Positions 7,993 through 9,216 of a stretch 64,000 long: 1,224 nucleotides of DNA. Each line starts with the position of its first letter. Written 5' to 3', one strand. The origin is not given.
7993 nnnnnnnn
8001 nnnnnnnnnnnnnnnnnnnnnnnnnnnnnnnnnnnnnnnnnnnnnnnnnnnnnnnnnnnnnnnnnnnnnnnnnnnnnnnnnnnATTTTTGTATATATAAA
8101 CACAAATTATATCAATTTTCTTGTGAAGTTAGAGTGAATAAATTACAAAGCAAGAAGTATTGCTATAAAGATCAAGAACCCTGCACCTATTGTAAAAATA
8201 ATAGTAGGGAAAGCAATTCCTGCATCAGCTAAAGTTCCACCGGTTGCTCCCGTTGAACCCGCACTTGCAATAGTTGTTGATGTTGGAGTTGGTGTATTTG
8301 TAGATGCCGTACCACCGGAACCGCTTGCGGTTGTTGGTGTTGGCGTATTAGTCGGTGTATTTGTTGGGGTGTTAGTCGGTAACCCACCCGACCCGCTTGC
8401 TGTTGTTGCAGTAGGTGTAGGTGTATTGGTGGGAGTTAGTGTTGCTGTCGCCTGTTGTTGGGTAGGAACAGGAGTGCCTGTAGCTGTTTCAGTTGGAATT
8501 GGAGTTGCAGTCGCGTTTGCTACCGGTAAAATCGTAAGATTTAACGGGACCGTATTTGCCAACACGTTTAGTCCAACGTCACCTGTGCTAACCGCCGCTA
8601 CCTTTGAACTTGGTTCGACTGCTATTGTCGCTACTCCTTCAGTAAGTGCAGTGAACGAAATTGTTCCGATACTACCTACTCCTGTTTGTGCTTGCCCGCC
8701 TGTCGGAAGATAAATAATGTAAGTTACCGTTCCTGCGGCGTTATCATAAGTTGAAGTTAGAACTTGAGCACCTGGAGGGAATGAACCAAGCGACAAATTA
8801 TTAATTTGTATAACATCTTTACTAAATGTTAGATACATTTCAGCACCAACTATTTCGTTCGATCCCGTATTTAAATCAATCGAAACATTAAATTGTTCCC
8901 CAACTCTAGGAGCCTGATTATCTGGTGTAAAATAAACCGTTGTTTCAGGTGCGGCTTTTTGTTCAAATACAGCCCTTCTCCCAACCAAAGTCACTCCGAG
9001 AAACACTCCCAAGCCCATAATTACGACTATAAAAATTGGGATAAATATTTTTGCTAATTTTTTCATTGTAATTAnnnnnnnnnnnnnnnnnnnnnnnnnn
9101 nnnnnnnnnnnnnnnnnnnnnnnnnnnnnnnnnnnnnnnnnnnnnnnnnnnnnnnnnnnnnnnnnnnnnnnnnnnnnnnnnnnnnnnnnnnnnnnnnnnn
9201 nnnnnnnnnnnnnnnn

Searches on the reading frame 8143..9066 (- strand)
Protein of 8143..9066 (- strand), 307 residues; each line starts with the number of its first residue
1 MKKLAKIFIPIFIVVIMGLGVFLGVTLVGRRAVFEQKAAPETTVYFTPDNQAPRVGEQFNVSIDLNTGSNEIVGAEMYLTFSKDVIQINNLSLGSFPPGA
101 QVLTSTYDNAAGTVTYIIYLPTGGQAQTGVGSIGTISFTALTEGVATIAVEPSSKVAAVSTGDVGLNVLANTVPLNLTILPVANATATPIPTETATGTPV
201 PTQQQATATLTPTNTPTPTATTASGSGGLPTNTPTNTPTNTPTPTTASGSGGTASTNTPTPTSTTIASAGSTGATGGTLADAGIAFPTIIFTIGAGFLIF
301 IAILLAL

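Call 20: find_encoding_contigs(protein=window:8143-9066:-, flank=10000, max_places=10)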
Protein window:8143-9066:- (307 aa): 13 contigs read that carry it; 8 places shown.
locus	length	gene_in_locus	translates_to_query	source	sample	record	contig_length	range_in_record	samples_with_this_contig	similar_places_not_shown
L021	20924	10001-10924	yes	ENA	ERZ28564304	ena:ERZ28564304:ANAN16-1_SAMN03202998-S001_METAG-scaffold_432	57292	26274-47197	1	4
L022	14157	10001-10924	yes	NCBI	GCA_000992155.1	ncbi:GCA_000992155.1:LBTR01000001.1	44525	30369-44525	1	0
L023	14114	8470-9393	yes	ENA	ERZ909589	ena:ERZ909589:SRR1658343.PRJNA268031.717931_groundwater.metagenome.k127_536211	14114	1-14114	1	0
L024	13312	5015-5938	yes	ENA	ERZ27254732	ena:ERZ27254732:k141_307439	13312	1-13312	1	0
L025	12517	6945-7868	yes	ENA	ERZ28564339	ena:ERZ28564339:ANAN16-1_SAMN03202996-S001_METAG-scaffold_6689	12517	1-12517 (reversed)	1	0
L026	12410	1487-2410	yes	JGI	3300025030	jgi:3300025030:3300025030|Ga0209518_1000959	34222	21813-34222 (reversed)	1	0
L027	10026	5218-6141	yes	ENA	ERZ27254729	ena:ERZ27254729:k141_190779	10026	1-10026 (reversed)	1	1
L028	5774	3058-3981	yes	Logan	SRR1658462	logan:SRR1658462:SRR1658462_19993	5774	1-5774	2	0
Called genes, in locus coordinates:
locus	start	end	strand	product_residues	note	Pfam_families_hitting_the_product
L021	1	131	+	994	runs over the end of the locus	PF13570:Beta-prop_ACSF4, PF01011:PQQ (faint), PF13360:PQQ_2, PF25292:Beta-prop_CGLA (faint), PF00404:Dockerin_1 (faint)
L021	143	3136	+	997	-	PF01011:PQQ (faint), PF13570:Beta-prop_ACSF4, PF13360:PQQ_2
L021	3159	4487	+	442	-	-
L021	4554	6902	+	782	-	PF02018:CBM_4_9, PF25275:Golvesin_C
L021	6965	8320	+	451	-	PF00404:Dockerin_1 (weak)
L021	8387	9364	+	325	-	-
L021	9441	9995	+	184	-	PF00963:Cohesin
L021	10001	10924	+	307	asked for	-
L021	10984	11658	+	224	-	PF01564:Spermine_synth, PF08241:Methyltransf_11, PF13649:Methyltransf_25, PF13847:Methyltransf_31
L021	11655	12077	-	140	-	PF18917:LiaI-LiaF-like_TM1, PF22570:LiaF-TM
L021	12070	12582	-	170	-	PF04024:PspC, PF18917:LiaI-LiaF-like_TM1, PF22570:LiaF-TM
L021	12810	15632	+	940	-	PF07517:SecA_DEAD, PF01043:SecA_PP_bind, PF21090:P-loop_SecA, PF07516:SecA_SW, PF02810:SEC-C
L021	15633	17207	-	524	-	PF00239:Resolvase, PF07508:Recombinase, PF13408:Zn_ribbon_recom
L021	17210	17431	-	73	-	PF12728:HTH_17 (weak), PF13411:MerR_1 (faint)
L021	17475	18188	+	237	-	-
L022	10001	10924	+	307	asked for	-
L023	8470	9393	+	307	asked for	-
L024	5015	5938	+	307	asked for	-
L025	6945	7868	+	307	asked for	-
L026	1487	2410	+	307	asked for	-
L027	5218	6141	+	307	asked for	-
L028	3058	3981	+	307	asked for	-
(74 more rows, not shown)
